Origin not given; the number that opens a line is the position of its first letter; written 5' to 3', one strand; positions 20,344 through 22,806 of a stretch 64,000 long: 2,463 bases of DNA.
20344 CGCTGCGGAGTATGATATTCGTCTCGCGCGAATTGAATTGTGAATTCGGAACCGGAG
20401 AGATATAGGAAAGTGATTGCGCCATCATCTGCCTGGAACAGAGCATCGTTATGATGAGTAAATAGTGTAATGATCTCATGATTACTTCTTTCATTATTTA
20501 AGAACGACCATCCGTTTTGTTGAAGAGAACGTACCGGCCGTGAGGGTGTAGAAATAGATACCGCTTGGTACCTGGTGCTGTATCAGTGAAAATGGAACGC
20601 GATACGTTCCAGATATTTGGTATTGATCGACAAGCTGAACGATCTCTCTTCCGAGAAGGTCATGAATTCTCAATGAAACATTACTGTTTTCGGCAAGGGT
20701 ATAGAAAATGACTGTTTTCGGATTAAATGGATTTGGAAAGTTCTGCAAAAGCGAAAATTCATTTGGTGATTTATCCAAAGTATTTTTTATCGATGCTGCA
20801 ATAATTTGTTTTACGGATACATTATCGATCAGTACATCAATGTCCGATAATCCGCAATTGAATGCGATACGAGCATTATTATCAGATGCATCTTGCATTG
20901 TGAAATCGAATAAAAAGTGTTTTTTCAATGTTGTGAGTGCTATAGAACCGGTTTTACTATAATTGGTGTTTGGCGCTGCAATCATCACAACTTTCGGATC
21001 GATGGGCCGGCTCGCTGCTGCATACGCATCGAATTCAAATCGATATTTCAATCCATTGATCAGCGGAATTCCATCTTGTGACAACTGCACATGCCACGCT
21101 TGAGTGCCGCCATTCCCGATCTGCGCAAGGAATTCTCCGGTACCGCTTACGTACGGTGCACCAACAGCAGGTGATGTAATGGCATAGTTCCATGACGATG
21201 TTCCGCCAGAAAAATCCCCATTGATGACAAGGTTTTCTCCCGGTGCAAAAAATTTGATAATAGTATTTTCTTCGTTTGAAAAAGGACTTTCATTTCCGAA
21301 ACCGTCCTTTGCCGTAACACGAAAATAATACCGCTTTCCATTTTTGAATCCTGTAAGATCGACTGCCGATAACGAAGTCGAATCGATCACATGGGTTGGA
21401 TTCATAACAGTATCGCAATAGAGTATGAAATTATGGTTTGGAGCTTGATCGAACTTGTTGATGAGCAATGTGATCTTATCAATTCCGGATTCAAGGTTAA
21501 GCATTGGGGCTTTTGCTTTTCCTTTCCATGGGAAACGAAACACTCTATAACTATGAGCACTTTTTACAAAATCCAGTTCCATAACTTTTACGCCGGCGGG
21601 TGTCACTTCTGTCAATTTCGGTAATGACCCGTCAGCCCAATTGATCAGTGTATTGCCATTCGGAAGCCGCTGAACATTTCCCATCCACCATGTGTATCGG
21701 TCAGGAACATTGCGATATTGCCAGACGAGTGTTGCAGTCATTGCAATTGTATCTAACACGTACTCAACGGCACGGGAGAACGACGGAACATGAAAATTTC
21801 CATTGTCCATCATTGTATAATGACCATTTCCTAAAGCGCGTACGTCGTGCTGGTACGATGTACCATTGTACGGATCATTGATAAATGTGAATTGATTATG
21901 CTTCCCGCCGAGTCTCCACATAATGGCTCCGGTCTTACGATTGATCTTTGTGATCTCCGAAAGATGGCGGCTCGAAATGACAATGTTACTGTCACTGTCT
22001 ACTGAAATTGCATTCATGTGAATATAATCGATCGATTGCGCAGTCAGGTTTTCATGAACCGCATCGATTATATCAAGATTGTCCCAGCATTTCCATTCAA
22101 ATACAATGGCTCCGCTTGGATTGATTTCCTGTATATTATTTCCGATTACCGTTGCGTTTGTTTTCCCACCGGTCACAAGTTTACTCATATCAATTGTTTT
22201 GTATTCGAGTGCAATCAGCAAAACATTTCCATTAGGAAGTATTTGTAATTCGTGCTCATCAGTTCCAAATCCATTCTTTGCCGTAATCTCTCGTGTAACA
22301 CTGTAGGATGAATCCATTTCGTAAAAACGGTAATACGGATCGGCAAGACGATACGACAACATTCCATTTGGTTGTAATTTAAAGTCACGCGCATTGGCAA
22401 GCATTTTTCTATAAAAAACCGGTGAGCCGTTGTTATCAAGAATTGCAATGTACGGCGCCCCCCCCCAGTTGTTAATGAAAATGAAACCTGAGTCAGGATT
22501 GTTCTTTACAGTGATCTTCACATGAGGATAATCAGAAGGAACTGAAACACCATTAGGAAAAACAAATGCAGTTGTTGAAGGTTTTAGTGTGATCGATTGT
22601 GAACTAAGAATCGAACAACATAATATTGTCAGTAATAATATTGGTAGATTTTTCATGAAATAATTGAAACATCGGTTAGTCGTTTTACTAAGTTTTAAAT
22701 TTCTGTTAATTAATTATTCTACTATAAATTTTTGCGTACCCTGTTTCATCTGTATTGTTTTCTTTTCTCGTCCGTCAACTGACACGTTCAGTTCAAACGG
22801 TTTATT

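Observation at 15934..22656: CotH kinase-fold protein and two arylsulfotransferase-like propellers, all T9SS-secreted and translationally coupled to glucanases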

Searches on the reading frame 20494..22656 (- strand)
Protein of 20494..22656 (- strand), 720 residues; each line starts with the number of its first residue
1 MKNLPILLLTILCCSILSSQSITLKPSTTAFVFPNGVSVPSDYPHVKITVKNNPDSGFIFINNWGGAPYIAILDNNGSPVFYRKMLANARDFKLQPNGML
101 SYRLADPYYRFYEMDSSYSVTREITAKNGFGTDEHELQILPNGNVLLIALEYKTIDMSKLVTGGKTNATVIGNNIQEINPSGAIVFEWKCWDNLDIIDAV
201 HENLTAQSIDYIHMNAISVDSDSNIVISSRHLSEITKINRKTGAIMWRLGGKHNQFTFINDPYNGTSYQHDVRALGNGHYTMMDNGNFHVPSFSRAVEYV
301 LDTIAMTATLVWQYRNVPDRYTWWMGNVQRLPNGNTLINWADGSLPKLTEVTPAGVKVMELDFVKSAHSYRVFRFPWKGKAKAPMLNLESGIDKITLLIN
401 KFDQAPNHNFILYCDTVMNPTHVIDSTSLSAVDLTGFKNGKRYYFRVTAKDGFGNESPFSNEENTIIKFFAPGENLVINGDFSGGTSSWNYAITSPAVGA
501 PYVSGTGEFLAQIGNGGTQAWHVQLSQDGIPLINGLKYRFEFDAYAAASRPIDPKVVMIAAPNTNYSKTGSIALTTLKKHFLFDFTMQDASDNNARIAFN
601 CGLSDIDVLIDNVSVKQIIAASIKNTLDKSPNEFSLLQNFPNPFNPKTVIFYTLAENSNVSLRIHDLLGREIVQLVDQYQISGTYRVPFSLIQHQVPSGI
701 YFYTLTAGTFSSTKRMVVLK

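Call 4: search_protein_families(library=pfam, proteins=[window:20494-22656:-], max_evalue=0.01)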
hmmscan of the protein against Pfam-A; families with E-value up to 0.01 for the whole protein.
window:20494-22656:- (720 aa): 5 families
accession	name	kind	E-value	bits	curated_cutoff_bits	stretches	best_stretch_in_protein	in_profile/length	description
PF05935.17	Arylsulfotrans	-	5.2e-33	115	24.2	1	50-355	8-354/374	Arylsulfotransferase (ASST)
PF14269.12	Arylsulfotran_2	-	1.9e-25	90.3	27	1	114-362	30-299/301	Arylsulfotransferase (ASST)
PF02018.23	CBM_4_9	-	2.3e-14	54.3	25.9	1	475-601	2-131/136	Carbohydrate binding domain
PF18962.6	Por_Secre_tail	-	9.3e-08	32.7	27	1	640-718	2-75/75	Secretion system C-terminal sorting domain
PF16794.11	fn3_4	-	0.0031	17.9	27.1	1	424-461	62-100/103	Fibronectin-III type domain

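Call 15: search_solved_structures(query=window:20494-22656:-, max_evalue=0.01, show_alignments=2)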
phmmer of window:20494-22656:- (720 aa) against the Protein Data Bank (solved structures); distinct sequences matched with E-value up to 0.01: 5.
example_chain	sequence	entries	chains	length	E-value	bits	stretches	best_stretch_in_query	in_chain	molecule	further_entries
9kf4_A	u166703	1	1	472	1.7e-36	128.9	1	113-381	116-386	Sulfotransferase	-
9kf6_A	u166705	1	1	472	1.9e-36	128.7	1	113-381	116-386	Sulfotransferase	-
1gui_A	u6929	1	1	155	5.8e-09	37.9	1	491-615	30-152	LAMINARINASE 16A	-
3elq_A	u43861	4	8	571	0.00057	21.4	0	110-199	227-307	Arylsulfate sulfotransferase | Arylsulfate sulfotransferase AssT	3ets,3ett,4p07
4p04_A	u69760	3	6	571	0.0023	19.4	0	110-199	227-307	Arylsulfate sulfotransferase AssT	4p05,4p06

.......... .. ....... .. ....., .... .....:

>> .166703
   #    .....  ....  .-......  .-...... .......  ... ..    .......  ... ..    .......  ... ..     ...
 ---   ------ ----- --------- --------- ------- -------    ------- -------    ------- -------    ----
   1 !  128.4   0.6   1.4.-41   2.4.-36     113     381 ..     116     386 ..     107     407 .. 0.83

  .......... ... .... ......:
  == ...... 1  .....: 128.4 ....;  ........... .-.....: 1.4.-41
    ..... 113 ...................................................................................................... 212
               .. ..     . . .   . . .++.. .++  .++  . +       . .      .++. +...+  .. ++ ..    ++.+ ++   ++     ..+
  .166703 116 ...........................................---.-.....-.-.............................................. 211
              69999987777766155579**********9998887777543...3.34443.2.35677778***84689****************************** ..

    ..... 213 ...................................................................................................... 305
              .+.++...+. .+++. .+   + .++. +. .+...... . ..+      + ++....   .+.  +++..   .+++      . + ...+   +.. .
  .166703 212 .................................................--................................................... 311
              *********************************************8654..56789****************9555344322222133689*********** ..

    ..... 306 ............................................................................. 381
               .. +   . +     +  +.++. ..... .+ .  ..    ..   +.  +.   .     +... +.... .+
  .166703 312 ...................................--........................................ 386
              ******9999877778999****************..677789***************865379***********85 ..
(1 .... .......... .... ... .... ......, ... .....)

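Call 29: find_homologous_proteins(query=window:20494-22656:-, max_evalue=1e-10)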
Query window:20494-22656:- (720 aa): 2150 proteins with E <= 1e-10 among 8000 candidates; the best 120 are listed.
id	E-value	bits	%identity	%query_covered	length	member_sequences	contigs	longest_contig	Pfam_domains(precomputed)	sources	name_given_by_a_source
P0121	0.0e+0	1662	100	100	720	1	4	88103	PF18962.8,PF02018.24,PF14269.13,PF05935.18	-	-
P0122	0.0e+0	1376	82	100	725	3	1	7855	PF18962.8,PF02018.24,PF14269.13,PF05935.18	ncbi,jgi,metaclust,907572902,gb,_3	metaclust:\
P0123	0.0e+0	1343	78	100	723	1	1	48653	PF18962.8,PF02018.24,PF14269.13,PF05935.18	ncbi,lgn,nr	ncbi:MAG: aryl-sulfate sulfotransferase [Bacteroidota bacterium]|nr:aryl-sulfate sulfotransferase [B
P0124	0.0e+0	1324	78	100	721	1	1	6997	PF18962.8,PF02018.24,PF14269.13,PF05935.18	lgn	-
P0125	0.0e+0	1308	77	100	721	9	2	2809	PF18962.8,PF02018.24,PF14269.13,PF05935.18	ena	-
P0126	0.0e+0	1288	76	100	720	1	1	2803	PF18962.8,PF02018.24,PF14269.13,PF05935.18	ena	-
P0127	0.0e+0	1257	73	100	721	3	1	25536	PF18962.8,PF02018.24,PF14269.13,PF05935.18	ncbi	ncbi:MAG: aryl-sulfate sulfotransferase [Bacteroidota bacterium]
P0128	0.0e+0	1240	71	100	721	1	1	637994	PF18962.8,PF02018.24,PF14269.13,PF05935.18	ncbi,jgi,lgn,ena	ncbi:MAG: aryl-sulfate sulfotransferase [Bacteroidota bacterium]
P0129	0.0e+0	1236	72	99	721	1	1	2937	PF18962.8,PF02018.24,PF14269.13,PF05935.18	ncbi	-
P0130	0.0e+0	1234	72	100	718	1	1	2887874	PF18962.8,PF02018.24,PF14269.13,PF05935.18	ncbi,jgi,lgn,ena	ncbi:MAG: aryl-sulfate sulfotransferase [Bacteroidota bacterium]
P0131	0.0e+0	1227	71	100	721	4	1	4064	PF18962.8,PF02018.24,PF14269.13,PF05935.18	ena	-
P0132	0.0e+0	1224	71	100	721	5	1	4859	PF18962.8,PF02018.24,PF14269.13,PF05935.18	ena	-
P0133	0.0e+0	1213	69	100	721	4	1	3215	PF18962.8,PF02018.24,PF14269.13,PF05935.18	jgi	jgi:hypothetical protein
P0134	0.0e+0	1211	71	100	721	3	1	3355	PF18962.8,PF02018.24,PF14269.13,PF05935.18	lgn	-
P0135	0.0e+0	1198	70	100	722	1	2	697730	PF18962.8,PF02018.24,PF14269.13,PF05935.18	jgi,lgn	jgi:hypothetical protein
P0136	0.0e+0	1181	70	99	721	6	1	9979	PF18962.8,PF02018.24,PF14269.13,PF05935.18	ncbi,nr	ncbi:MAG: aryl-sulfate sulfotransferase [Bacteroidetes bacterium]|nr:aryl-sulfate sulfotransferase [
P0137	0.0e+0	1171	68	99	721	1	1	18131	PF18962.8,PF02018.24,PF14269.13,PF05935.18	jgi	jgi:hypothetical protein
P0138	0.0e+0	1170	70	99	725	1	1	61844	PF18962.8,PF02018.24,PF14269.13,PF05935.18,PF13860.13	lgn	-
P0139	0.0e+0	1165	71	99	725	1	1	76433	PF18962.8,PF02018.24,PF14269.13,PF05935.18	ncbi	ncbi:MAG: aryl-sulfate sulfotransferase [Bacteroidota bacterium]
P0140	0.0e+0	1159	69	100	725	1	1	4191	PF02018.24,PF14269.13,PF05935.18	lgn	-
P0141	0.0e+0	1123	65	100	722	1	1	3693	PF18962.8,PF02018.24,PF14269.13,PF05935.18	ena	-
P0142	0.0e+0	1118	65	99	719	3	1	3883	PF18962.8,PF02018.24,PF14269.13,PF05935.18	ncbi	-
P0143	0.0e+0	1094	65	99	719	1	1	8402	PF18962.8,PF02018.24,PF14269.13,PF05935.18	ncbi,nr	ncbi:MAG: aryl-sulfate sulfotransferase [Bacteroidetes bacterium]|nr:aryl-sulfate sulfotransferase [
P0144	0.0e+0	1088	65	99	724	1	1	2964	PF18962.8,PF02018.24,PF14269.13,PF05935.18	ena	-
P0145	0.0e+0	1059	63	99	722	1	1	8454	PF18962.8,PF02018.24,PF14269.13,PF05935.18,PF13860.13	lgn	-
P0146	1.2e-237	809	52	98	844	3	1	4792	PF18962.8,PF02018.24,PF14269.13,PF05935.18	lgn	-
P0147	7.2e-232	790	51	95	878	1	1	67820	PF18962.8,PF02018.24,PF14269.13,PF05935.18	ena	-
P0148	2.5e-228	778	52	95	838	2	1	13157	PF18962.8,PF02018.24,PF14269.13,PF05935.18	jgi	jgi:hypothetical protein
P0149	7.7e-227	773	51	95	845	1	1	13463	PF18962.8,PF02018.24,PF14269.13,PF05935.18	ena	-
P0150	4.7e-223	761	51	95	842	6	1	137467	PF18962.8,PF02018.24,PF14269.13,PF05935.18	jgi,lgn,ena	-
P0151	1.0e-222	759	49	94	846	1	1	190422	PF02018.24,PF14269.13,PF05935.18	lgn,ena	-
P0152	2.2e-221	755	49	98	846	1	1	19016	PF13205.13,PF02018.24,PF14269.13,PF05935.18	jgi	jgi:hypothetical protein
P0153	4.6e-221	754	49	95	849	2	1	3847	PF18962.8,PF02018.24,PF14269.13,PF05935.18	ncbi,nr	ncbi:MAG: aryl-sulfate sulfotransferase [Bacteroidetes bacterium]|nr:aryl-sulfate sulfotransferase [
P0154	2.0e-220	752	50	95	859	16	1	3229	PF18962.8,PF02018.24,PF14269.13,PF05935.18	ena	-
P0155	4.3e-219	747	49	95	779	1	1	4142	PF18962.8,PF02018.24,PF14269.13,PF05935.18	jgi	jgi:hypothetical protein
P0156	1.5e-217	742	49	95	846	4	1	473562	PF02018.24,PF14269.13,PF05935.18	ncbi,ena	-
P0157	7.7e-217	740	49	95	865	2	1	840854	PF18962.8,PF02018.24,PF14269.13,PF05935.18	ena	-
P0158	8.3e-217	740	48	98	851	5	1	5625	PF18962.8,PF02018.24,PF14269.13,PF05935.18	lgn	-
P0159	1.6e-216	739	49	95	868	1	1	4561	PF18962.8,PF02018.24,PF14269.13,PF05935.18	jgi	jgi:hypothetical protein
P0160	3.8e-216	738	48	99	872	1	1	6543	PF18962.8,PF02018.24,PF14269.13,PF05935.18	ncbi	-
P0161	6.0e-216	737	48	95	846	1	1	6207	PF02018.24,PF14269.13,PF05935.18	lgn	-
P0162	1.4e-215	736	49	95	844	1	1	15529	PF18962.8,PF02018.24,PF14269.13,PF05935.18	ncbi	-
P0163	7.7e-214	730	48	95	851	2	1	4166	PF18962.8,PF02018.24,PF14269.13,PF05935.18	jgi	jgi:hypothetical protein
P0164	8.4e-214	730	48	99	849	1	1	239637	PF18962.8,PF02018.24,PF14269.13,PF05935.18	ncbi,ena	-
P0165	2.1e-213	729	48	96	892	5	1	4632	PF18962.8,PF02018.24,PF14269.13,PF05935.18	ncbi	ncbi:MAG: aryl-sulfate sulfotransferase [Bacteroidota bacterium]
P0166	3.8e-213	728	48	95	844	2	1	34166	PF18962.8,PF02018.24,PF14269.13,PF05935.18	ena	-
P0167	5.7e-213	727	49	95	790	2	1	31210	PF18962.8,PF02018.24,PF14269.13,PF05935.18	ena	-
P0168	7.1e-213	727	48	95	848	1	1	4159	PF18962.8,PF02018.24,PF14269.13,PF05935.18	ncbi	ncbi:MAG: aryl-sulfate sulfotransferase [Methanococcaceae archaeon]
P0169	2.1e-212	725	47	95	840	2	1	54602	PF18962.8,PF02018.24,PF14269.13,PF05935.18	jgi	-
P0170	2.7e-212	725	48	95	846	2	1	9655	PF18962.8,PF02018.24,PF14269.13,PF05935.18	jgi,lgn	-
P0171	3.2e-212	725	47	95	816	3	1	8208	PF18962.8,PF02018.24,PF14269.13,PF05935.18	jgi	jgi:hypothetical protein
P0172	6.2e-212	724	50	95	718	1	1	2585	PF18962.8,PF02018.24,PF14269.13,PF05935.18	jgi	jgi:hypothetical protein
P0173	1.2e-211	723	49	93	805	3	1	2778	PF02018.24,PF14269.13,PF05935.18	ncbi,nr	ncbi:MAG: hypothetical protein H6Q28_1497, partial [Bacteroidetes bacterium]|nr:hypothetical protein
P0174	1.6e-211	722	50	95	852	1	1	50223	PF18962.8,PF02018.24,PF14269.13,PF05935.18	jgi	jgi:hypothetical protein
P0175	2.1e-211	722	49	95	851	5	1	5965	PF18962.8,PF02018.24,PF14269.13,PF05935.18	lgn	-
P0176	4.2e-211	721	49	95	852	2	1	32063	PF18962.8,PF02018.24,PF14269.13,PF05935.18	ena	-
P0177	6.2e-211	720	47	98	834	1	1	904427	PF18962.8,PF02018.24,PF14269.13,PF05935.18,PF13860.13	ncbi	-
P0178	6.8e-211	720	49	98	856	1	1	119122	PF18962.8,PF02018.24,PF14269.13,PF05935.18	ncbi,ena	-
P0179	4.9e-209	714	48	98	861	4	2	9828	PF18962.8,PF02018.24,PF14269.13,PF05935.18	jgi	jgi:hypothetical protein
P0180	5.0e-208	711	47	95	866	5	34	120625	PF18962.8,PF02018.24,PF14269.13,PF05935.18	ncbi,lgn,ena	-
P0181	1.3e-207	710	48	95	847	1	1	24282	PF18962.8,PF02018.24,PF14269.13,PF05935.18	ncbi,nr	ncbi:T9SS C-terminal target domain-containing protein [candidate division KSB1 bacterium]|nr:aryl-su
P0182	2.1e-207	709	47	97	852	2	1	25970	PF18962.8,PF02018.24,PF14269.13,PF05935.18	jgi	-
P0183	4.6e-207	708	48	95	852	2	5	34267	PF18962.8,PF02018.24,PF14269.13,PF05935.18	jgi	jgi:hypothetical protein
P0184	1.1e-206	706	47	98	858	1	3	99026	PF13205.13,PF18962.8,PF02018.24,PF14269.13,PF05935.18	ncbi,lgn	-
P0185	1.1e-206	706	48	95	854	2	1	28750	PF18962.8,PF02018.24,PF14269.13,PF05935.18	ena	-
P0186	1.4e-206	706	47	95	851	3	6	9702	PF18962.8,PF02018.24,PF14269.13,PF05935.18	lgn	-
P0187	1.5e-206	706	48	96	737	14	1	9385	PF18962.8,PF02018.24,PF14269.13,PF05935.18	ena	-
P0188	2.9e-206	705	47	95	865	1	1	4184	PF18962.8,PF02018.24,PF14269.13,PF05935.18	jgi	jgi:hypothetical protein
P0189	3.2e-206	705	49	95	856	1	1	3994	PF18962.8,PF02018.24,PF14269.13,PF05935.18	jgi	jgi:hypothetical protein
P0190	3.8e-206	705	47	95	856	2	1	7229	PF18962.8,PF02018.24,PF14269.13,PF05935.18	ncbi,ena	-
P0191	4.2e-206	705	48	95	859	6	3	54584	PF13205.13,PF18962.8,PF02018.24,PF14269.13,PF05935.18,PF13860.13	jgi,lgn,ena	-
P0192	4.6e-206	704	47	95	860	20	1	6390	PF18962.8,PF02018.24,PF14269.13,PF05935.18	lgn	-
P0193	4.9e-206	704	50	95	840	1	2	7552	PF18962.8,PF02018.24,PF14269.13,PF05935.18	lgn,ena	-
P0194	5.7e-206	704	49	94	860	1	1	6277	PF13205.13,PF18962.8,PF02018.24,PF14269.13,PF05935.18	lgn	-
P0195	5.8e-206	704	48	95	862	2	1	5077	PF13205.13,PF18962.8,PF02018.24,PF14269.13,PF05935.18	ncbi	ncbi:MAG: aryl-sulfate sulfotransferase [Ignavibacteriaceae bacterium]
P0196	6.5e-206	704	47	96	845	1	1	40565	PF18962.8,PF02018.24,PF14269.13,PF05935.18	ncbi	-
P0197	9.8e-206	703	51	89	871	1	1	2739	PF13205.13,PF02018.24,PF14269.13,PF05935.18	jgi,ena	-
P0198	2.1e-205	702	47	95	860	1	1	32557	PF18962.8,PF02018.24,PF14269.13,PF05935.18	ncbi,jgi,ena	ncbi:MAG: aryl-sulfate sulfotransferase [Melioribacteraceae bacterium]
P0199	3.3e-205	702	48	96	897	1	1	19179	PF18962.8,PF02018.24,PF14269.13,PF05935.18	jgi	jgi:hypothetical protein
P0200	4.8e-205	701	48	95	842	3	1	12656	PF18962.8,PF02018.24,PF14269.13,PF05935.18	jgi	jgi:hypothetical protein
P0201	4.9e-205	701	47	98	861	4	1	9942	PF13205.13,PF18962.8,PF02018.24,PF14269.13,PF05935.18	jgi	jgi:hypothetical protein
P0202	9.2e-205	700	48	95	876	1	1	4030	PF18962.8,PF02018.24,PF14269.13,PF05935.18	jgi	-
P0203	1.1e-204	700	45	98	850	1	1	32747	PF13205.13,PF18962.8,PF02018.24,PF14269.13,PF05935.18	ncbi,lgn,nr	ncbi:aryl-sulfate sulfotransferase [candidate division KSB1 bacterium]|nr:aryl-sulfate sulfotransfer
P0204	2.3e-204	699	44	96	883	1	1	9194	PF18962.8,PF02018.24,PF14269.13,PF05935.18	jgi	jgi:hypothetical protein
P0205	8.0e-204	697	46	96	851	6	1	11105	PF18962.8,PF02018.24,PF14269.13,PF05935.18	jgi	jgi:hypothetical protein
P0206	1.7e-203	696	48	95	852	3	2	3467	PF13205.13,PF18962.8,PF02018.24,PF14269.13,PF05935.18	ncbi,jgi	jgi:hypothetical protein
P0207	2.0e-203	696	47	98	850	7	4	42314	PF13205.13,PF18962.8,PF02018.24,PF14269.13,PF05935.18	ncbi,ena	-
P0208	2.5e-203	695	47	96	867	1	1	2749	PF13205.13,PF18962.8,PF02018.24,PF14269.13,PF05935.18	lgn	-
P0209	2.6e-203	695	48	96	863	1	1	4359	PF13205.13,PF02018.24,PF14269.13,PF05935.18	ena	-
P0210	5.1e-203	694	45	98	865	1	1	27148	PF02018.24,PF14269.13,PF05935.18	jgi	jgi:hypothetical protein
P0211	8.9e-203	694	47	98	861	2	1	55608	PF18962.8,PF02018.24,PF14269.13,PF05935.18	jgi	jgi:hypothetical protein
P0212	1.7e-202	693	48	95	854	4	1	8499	PF18962.8,PF02018.24,PF14269.13,PF05935.18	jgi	jgi:hypothetical protein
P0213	4.6e-202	691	48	95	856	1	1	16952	PF18962.8,PF02018.24,PF14269.13,PF05935.18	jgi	jgi:hypothetical protein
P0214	4.7e-202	691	47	95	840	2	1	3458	PF18962.8,PF02018.24,PF14269.13,PF05935.18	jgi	jgi:uncharacterized protein (UPF0248 family)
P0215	5.2e-202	691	48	95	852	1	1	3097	PF18962.8,PF02018.24,PF14269.13,PF05935.18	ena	-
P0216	8.0e-202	690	47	94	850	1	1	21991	PF18962.8,PF02018.24,PF14269.13,PF05935.18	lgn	-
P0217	8.3e-202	690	45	100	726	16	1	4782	PF18962.8,PF02018.24,PF14269.13,PF05935.18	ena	-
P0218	8.4e-202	690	47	98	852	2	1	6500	PF18962.8,PF02018.24,PF14269.13,PF05935.18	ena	-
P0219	8.8e-202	690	48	95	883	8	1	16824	PF18962.8,PF02018.24,PF14269.13,PF05935.18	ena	-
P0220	9.5e-202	690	47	95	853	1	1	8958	PF18962.8,PF02018.24,PF14269.13,PF05935.18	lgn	-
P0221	1.1e-201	690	46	96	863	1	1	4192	PF18962.8,PF02018.24,PF14269.13,PF05935.18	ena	-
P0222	5.6e-201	688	45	97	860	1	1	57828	PF18962.8,PF02018.24,PF14269.13,PF05935.18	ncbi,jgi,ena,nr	ncbi:MAG: aryl-sulfate sulfotransferase [Melioribacteraceae bacterium]|nr:aryl-sulfate sulfotransfer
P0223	5.6e-201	688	47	95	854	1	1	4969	PF18962.8,PF02018.24,PF14269.13,PF05935.18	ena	-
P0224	6.8e-201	687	48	95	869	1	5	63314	PF18962.8,PF02018.24,PF14269.13,PF05935.18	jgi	jgi:hypothetical protein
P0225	4.9e-200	684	46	98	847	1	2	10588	PF18962.8,PF02018.24,PF14269.13,PF05935.18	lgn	-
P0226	5.6e-200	684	47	96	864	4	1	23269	PF18962.8,PF02018.24,PF14269.13,PF05935.18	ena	-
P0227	3.0e-199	682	46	98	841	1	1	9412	PF18962.8,PF02018.24,PF14269.13,PF05935.18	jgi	jgi:hypothetical protein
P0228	3.8e-199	682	47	91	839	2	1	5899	PF18962.8,PF02018.24,PF14269.13,PF05935.18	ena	-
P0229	4.8e-199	681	47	95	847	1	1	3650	PF18962.8,PF02018.24,PF14269.13,PF05935.18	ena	-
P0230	9.0e-199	680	47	95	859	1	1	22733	PF18962.8,PF02018.24,PF14269.13,PF05935.18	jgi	jgi:hypothetical protein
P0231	1.6e-198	679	47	95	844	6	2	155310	PF18962.8,PF02018.24,PF14269.13,PF05935.18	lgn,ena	-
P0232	2.4e-198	679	46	98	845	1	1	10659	PF18962.8,PF02018.24,PF14269.13,PF05935.18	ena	-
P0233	2.6e-198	679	48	99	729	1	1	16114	PF18962.8,PF02018.24,PF14269.13,PF05935.18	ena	-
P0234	3.5e-198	678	46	95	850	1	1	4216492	PF18962.8,PF02018.24,PF14269.13,PF05935.18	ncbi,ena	-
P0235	5.0e-198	678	47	93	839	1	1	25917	PF02018.24,PF14269.13,PF05935.18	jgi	jgi:hypothetical protein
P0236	1.0e-197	677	45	99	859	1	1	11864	PF18962.8,PF02018.24,PF14269.13,PF05935.18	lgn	-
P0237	2.1e-197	676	46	95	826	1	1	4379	PF18962.8,PF02018.24,PF14269.13,PF05935.18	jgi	jgi:hypothetical protein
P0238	7.9e-197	674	46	94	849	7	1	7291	PF18962.8,PF02018.24,PF14269.13,PF05935.18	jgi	jgi:hypothetical protein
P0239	2.8e-196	672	45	98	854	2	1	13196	PF18962.8,PF02018.24,PF14269.13,PF05935.18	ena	-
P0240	4.0e-196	672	46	94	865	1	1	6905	PF18962.8,PF02018.24,PF14269.13,PF05935.18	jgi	jgi:hypothetical protein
